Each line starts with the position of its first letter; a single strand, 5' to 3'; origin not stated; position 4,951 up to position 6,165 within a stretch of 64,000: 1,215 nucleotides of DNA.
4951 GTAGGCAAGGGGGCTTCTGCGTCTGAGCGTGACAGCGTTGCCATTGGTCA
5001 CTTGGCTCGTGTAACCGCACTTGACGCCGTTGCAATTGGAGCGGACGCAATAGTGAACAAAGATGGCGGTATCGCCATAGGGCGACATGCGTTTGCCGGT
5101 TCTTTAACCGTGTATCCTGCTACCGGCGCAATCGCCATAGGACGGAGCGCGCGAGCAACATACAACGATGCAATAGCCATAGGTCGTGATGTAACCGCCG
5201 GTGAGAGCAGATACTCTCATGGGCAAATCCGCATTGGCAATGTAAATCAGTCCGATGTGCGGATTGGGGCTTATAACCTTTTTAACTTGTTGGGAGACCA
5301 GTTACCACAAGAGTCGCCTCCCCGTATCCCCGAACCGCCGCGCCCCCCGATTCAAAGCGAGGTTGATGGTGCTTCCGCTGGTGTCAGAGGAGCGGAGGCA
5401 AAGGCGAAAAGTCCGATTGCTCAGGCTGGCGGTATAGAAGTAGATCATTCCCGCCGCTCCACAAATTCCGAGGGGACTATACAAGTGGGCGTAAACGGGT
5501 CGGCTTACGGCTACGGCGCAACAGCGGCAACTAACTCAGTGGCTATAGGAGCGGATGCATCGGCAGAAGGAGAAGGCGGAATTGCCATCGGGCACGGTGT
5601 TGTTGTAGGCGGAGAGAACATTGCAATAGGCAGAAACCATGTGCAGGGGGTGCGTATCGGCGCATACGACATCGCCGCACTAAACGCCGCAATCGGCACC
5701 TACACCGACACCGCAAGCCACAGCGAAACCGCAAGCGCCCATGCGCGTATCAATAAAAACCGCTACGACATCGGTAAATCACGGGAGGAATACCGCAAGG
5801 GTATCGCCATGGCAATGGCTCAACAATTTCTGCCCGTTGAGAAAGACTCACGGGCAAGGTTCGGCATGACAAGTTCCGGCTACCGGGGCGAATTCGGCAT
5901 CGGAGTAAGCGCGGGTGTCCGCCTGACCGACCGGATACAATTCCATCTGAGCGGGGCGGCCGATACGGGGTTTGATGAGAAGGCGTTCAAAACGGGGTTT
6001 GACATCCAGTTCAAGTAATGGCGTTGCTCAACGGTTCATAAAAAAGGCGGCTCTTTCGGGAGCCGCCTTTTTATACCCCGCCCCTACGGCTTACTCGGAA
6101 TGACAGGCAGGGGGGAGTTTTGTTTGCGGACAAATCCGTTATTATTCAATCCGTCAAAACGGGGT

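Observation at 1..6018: Giant trimeric autotransporter adhesin built from concatenated head cassettes, each ending in a pseudo-terminal motif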

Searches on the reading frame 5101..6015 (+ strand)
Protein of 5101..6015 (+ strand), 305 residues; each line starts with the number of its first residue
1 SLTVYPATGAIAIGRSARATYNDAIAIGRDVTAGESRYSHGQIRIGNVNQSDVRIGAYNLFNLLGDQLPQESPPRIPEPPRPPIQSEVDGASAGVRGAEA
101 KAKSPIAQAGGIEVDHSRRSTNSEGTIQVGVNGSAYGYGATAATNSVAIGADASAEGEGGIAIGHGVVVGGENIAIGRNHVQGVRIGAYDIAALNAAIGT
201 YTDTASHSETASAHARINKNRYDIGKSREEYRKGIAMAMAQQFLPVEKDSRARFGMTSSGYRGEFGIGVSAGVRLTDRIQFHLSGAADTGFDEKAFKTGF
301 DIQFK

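Call 11: search_protein_families(library=pfam, proteins=[window:5101-6015:+], max_evalue=10)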
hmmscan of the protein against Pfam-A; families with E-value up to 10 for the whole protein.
window:5101-6015:+ (305 aa): 2 families
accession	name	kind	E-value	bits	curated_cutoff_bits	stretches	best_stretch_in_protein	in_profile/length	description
PF05658.19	YadA_head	-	1.4e-06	28.9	25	2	144-166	4-26/27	YadA head domain repeat (2 copies)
PF03895.21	YadA_anchor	-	0.095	13.2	22.7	1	248-304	5-60/60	YadA-like membrane anchor domain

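Call 14: find_homologous_proteins(query=window:5101-6015:+, max_evalue=0.001)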
Query window:5101-6015:+ (305 aa): 13 proteins with E <= 0.001 among 8000 candidates.
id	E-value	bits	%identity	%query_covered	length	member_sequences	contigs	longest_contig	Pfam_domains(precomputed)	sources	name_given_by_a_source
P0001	7.2e-191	651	100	100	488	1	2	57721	PF05658.20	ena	-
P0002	7.0e-84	300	60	97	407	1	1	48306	PF05658.20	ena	-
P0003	2.7e-72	262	48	95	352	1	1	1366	PF05658.20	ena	-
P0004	1.6e-62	230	50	97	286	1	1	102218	PF05658.20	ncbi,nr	ncbi:MAG: hypothetical protein OXF42_03840, partial [Candidatus Dadabacteria bacterium]|nr:hypotheti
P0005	7.3e-54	201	45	72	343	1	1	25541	-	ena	-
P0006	1.7e-47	181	41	96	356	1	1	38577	PF05658.20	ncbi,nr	ncbi:MAG: YadA-like family protein [Candidatus Dadabacteria bacterium]|nr:YadA-like family protein [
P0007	1.9e-39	154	48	56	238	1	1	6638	-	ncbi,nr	ncbi:MAG: hypothetical protein OXF45_04165 [Candidatus Dadabacteria bacterium]|nr:hypothetical prote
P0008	1.8e-37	148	50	57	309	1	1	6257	PF05658.20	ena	-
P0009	1.9e-36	144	43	93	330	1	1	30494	-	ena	-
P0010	1.9e-31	128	38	98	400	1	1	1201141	PF05658.20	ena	-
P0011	3.3e-31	127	40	74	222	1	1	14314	-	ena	-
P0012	6.4e-6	44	34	57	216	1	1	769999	PF03895.22,PF05658.20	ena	-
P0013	3.9e-5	42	33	57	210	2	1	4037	PF03895.22,PF05658.20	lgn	-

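Call 15: find_encoding_contigs(protein=P0001, flank=10000, max_places=10)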
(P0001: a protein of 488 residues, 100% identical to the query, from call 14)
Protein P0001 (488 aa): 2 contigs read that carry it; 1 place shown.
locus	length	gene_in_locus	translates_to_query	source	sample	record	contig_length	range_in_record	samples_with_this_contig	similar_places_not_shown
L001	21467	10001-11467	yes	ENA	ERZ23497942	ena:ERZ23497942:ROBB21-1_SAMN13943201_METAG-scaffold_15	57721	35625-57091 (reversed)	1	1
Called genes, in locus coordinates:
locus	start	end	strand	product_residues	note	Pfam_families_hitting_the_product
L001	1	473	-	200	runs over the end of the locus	PF01351:RNase_HII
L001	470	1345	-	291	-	PF00701:DHDPS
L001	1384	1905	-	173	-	PF13248:Zn_ribbon_3 (faint), PF13240:Zn_Ribbon_1 (weak)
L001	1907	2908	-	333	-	PF01118:Semialdhyde_dh, PF02774:Semialdhyde_dhC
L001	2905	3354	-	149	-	PF02502:LacAB_rpiB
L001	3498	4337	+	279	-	PF01012:ETF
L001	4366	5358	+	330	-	PF01012:ETF, PF00766:ETF_alpha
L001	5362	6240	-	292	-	PF01177:Asp_Glu_race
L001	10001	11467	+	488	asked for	PF05658:YadA_head (weak)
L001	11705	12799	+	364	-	PF00733:Asn_synthase (weak), PF03054:tRNA_Me_trans, PF06508:QueC (weak), PF20259:tRNA_Me_trans_M, PF20258:tRNA_Me_trans_C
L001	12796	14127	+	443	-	PF00919:UPF0004, PF04055:Radical_SAM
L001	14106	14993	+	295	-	PF00149:Metallophos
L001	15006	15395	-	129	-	PF06180:CbiK (weak), PF01903:CbiX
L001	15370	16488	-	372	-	PF04389:Peptidase_M28, PF01546:Peptidase_M20, PF05343:Peptidase_M42, PF07687:M20_dimer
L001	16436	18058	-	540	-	PF13167:GTP-bdg_N, PF16360:GTP-bdg_M, PF01926:MMR_HSR1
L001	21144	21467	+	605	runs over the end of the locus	PF05658:YadA_head (faint), PF03895:YadA_anchor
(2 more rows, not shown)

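Call 22: find_related_loci(query=A1, collection=genome_contigs, flank=10000)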
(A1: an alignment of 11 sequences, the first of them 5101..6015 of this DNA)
Query A1 (305 aa) in genome_contigs; peptide patterns used: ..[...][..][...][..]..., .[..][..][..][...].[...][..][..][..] (x = any residue, [..] = any of these).
205 stretches matched a pattern, but none encodes a relative of the query by tblastn (E <= 1e-3).

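Call 34: predict_structure(alignment_id=A1)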
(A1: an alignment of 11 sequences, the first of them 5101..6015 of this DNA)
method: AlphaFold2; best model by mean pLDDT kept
length: 305 residues; sequences in the alignment: 11
mean_pLDDT: 57.7   pTM: 0.29
mean pLDDT of the five models: 57.7, 56.8, 54.7, 54.1, 53.3
residues with pLDDT >= 90: 0; 70-90: 78; 50-70: 117; < 50: 110
segments of 3 or more residues with pLDDT < 50: 1-6, 81-124, 181-183, 185-190, 199-213, 221-225, 281-285, 290-297, 300-302
pLDDT, mean of each block of 10 residues (from residue 1): 49 75 76 72 67 53 53 56 42 36 33 41 55 78 84 83 82 71 45 52 47 49 53 59 61 60 57 52 46 46 52
secondary structure, 60 per line:
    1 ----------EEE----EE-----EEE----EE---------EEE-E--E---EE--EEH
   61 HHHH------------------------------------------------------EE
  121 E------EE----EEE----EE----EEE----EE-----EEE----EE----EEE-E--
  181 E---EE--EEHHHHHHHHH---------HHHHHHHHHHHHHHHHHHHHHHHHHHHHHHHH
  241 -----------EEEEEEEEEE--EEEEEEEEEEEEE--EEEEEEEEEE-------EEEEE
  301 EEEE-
elements in order: E11-13 E25-27 E43-45 H60-64 E119-121 E134-136 E147-149 E161-163 E174-176 H191-199 H209-240 E252-261 E264-276 E279-288 E296-304

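Call 39: fold_search(model_id=the predicted structure, library=pdb)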
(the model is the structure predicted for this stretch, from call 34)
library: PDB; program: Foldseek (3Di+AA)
matches with E <= 10: 522; with E <= 0.001: 0
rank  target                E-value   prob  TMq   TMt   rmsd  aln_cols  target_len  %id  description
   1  2yo1_A                1.1e-02  0.51  0.13  0.14  47.4       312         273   13  Salmonella enterica SadA 1049-1304 fused to GCN4 adaptors (SadAK9- cfII) (released 2012-12-12)
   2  3s6l_B                5.5e-02  0.93  0.19  0.34  15.7       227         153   14  Crystal structure of a YadA-like head domain of the trimeric autotransporter adhesin BoaA from Burkholderia pseudomall (released 2011-06-22)
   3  3s6l_D                5.5e-02  0.69  0.16  0.26  17.5       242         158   14  Crystal structure of a YadA-like head domain of the trimeric autotransporter adhesin BoaA from Burkholderia pseudomall (released 2011-06-22)
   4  2yo3_A                8.4e-02  0.85  0.16  0.18  23.5       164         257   15  Salmonella enterica SadA 1185-1386 fused to GCN4 adaptors (SadAK14) (released 2012-12-12)
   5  2yo3_C                1.2e-01  0.72  0.15  0.17  24.4       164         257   16  Salmonella enterica SadA 1185-1386 fused to GCN4 adaptors (SadAK14) (released 2012-12-12)
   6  2yo3_B                1.5e-01  0.69  0.15  0.17  24.8       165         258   14  Salmonella enterica SadA 1185-1386 fused to GCN4 adaptors (SadAK14) (released 2012-12-12)
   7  9n6e_I                1.9e-01  0.54  0.11  0.18  19.8        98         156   16  L9-targeting immunogen bound to three copies of L9 Fab (released 2025-12-10)
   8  1p9h                  2.9e-01  0.18  0.10  0.15   9.3       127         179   20  CRYSTAL STRUCTURE OF THE COLLAGEN-BINDING DOMAIN OF YERSINIA ADHESIN YadA (released 2004-03-23)
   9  3s6l_E                5.9e-01  0.51  0.18  0.33  16.3       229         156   15  Crystal structure of a YadA-like head domain of the trimeric autotransporter adhesin BoaA from Burkholderia pseudomall (released 2011-06-22)
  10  3s6l_A                8.7e-01  0.14  0.12  0.20  10.7       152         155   18  Crystal structure of a YadA-like head domain of the trimeric autotransporter adhesin BoaA from Burkholderia pseudomall (released 2011-06-22)
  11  4usx_A                1.0e+00  0.13  0.12  0.17  16.1       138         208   17  The Structure of the C-terminal YadA-like domain of BPSL2063 from Burkholderia pseudomallei (released 2015-07-22)
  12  7f5m_A                1.0e+00  0.09  0.10  0.17   9.9        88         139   11  Crystal structure of Sas5 YEATS domain in complex with H3K27bz peptide (released 2022-03-16)
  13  2lme_MODEL_1_A        1.1e+00  0.54  0.20  0.46   8.5       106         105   17  Solid-state NMR structure of the membrane anchor domain of the trimeric autotransporter YadA (released 2012-11-07)
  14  9cuy_X                1.1e+00  0.03  0.06  0.06  14.5        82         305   12  Bacteriophage PhiTE extended baseplate (released 2025-04-16)
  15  8a1d_A                1.2e+00  0.23  0.08  0.05  16.8        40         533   10  Structure of murine perforin-2 (Mpeg1) pore in ring form (released 2022-07-20)
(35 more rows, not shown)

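Call 43: find_related_loci(query=A1, collection=metagenome_contigs, flank=10000)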
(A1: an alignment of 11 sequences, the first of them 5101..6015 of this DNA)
Query A1 (305 aa) in metagenome_contigs; peptide patterns used: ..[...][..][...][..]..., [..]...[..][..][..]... (x = any residue, [..] = any of these).
300 stretches matched a pattern, but none encodes a relative of the query by tblastn (E <= 1e-3).

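Call 81: list_cluster_members(proteins=[P0012, P0013, P0040, P0044, P0045, P0049, P0057, P0058, P0082, P0085])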
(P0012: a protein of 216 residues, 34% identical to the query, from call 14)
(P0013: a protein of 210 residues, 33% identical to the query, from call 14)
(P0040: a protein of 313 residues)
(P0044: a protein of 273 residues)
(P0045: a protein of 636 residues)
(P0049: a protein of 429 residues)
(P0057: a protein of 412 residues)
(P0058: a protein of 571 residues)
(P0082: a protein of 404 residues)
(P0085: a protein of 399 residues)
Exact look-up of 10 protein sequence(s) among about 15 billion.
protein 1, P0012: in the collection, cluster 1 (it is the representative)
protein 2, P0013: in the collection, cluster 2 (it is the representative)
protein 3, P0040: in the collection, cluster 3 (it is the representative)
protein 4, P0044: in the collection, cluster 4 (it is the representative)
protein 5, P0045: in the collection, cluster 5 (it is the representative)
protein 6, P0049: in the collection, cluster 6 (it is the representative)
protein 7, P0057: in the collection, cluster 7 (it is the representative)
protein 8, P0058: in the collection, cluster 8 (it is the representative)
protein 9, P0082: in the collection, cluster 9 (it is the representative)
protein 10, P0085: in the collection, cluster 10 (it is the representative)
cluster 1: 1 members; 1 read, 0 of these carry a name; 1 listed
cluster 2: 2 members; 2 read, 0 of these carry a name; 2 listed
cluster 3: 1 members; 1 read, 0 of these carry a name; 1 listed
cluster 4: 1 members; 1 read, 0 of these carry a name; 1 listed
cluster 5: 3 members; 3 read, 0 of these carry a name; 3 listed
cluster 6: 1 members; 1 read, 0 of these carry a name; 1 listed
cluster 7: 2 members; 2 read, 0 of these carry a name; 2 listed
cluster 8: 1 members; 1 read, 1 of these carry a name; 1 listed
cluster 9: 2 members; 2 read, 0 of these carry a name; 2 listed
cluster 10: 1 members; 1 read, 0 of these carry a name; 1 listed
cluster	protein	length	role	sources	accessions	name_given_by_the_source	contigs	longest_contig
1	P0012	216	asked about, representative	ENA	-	-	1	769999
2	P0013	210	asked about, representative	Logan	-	-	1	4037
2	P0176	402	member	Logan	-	-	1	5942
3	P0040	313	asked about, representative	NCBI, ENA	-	-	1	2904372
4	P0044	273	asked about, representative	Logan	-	-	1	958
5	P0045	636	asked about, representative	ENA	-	-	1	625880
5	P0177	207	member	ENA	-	-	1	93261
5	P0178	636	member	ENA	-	-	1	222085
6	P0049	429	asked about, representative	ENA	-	-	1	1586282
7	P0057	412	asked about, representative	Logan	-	-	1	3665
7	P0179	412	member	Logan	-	-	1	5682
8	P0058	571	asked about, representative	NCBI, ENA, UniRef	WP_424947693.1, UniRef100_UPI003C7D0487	YadA-like family protein [Candidatus Spongiihabitans sp.] | YadA-like family protein n=1 Tax=Candidatus Spongiihabitans sp. TaxID=3101308 ...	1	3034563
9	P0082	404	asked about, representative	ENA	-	-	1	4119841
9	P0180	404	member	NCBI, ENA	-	-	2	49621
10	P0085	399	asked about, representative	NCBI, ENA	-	-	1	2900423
